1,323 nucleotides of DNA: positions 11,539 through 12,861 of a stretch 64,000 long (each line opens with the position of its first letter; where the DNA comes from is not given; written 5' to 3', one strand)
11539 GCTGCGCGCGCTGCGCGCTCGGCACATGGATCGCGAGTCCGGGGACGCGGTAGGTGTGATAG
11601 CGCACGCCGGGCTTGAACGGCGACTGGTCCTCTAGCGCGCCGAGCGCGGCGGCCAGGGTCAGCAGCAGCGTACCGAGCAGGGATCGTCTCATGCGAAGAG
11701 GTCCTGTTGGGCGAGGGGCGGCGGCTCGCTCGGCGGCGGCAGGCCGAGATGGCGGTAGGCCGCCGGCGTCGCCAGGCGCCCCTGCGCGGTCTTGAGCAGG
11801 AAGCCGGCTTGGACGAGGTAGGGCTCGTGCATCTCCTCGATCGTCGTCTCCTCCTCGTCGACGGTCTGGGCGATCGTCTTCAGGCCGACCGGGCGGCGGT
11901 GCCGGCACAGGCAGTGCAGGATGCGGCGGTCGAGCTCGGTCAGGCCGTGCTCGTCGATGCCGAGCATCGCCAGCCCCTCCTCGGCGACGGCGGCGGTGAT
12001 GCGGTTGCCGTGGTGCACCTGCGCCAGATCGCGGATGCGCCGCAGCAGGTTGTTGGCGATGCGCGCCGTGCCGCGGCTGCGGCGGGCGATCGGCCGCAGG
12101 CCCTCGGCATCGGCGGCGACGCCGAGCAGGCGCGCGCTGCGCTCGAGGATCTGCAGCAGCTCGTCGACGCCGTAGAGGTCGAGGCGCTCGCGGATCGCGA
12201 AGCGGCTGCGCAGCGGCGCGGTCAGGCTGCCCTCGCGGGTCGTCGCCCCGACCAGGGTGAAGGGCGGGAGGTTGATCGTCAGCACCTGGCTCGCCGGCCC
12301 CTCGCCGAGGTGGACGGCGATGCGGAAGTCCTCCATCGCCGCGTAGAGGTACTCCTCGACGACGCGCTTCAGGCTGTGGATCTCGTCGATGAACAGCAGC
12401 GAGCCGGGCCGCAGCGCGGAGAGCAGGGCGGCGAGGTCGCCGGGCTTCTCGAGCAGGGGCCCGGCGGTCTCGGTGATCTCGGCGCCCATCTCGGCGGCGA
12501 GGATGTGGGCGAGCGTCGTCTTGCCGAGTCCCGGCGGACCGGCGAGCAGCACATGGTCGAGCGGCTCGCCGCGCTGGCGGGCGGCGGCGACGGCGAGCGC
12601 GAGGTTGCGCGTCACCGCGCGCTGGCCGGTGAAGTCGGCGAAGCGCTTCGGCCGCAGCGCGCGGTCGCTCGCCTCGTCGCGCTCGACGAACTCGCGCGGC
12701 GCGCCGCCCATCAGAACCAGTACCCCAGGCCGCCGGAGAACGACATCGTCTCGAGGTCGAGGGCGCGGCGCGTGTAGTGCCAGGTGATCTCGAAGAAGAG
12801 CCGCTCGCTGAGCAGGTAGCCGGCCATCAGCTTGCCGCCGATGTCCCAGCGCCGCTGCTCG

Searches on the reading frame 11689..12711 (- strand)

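Call 21: search_protein_families(library=pfam, proteins=[window:11689-12711:-], max_evalue=0.001)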
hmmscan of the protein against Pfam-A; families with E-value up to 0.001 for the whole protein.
window:11689-12711:- (340 aa): 8 families
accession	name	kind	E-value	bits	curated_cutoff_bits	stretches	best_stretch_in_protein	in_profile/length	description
PF05496.18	RuvB_N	-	3.1e-68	229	27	1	19-177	1-159/159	Holliday junction DNA helicase RuvB P-loop domain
PF17864.7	AAA_lid_4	-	8.1e-24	83.6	27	1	180-253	1-74/74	RuvB AAA lid domain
PF00004.35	AAA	-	7e-20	72.3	21.2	1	54-177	1-129/131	ATPase family associated with various cellular activities (AAA)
PF05491.19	RuvB_C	-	1.7e-19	70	24.7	1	254-322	1-71/72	RuvB C-terminal winged helix domain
PF07728.20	AAA_5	-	2e-08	34.8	22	0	53-83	1-32/139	AAA domain (dynein-related subfamily)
PF01078.27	Mg_chelatase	-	7.6e-06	25.9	20.3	0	24-73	2-44/207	Magnesium chelatase, subunit ChlI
PF13191.12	AAA_16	-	4.6e-05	24.4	32.6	1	27-76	2-49/167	AAA ATPase domain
PF20720.3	nSTAND3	-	0.0002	21.5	27.2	1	52-78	18-44/155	Novel STAND NTPase 3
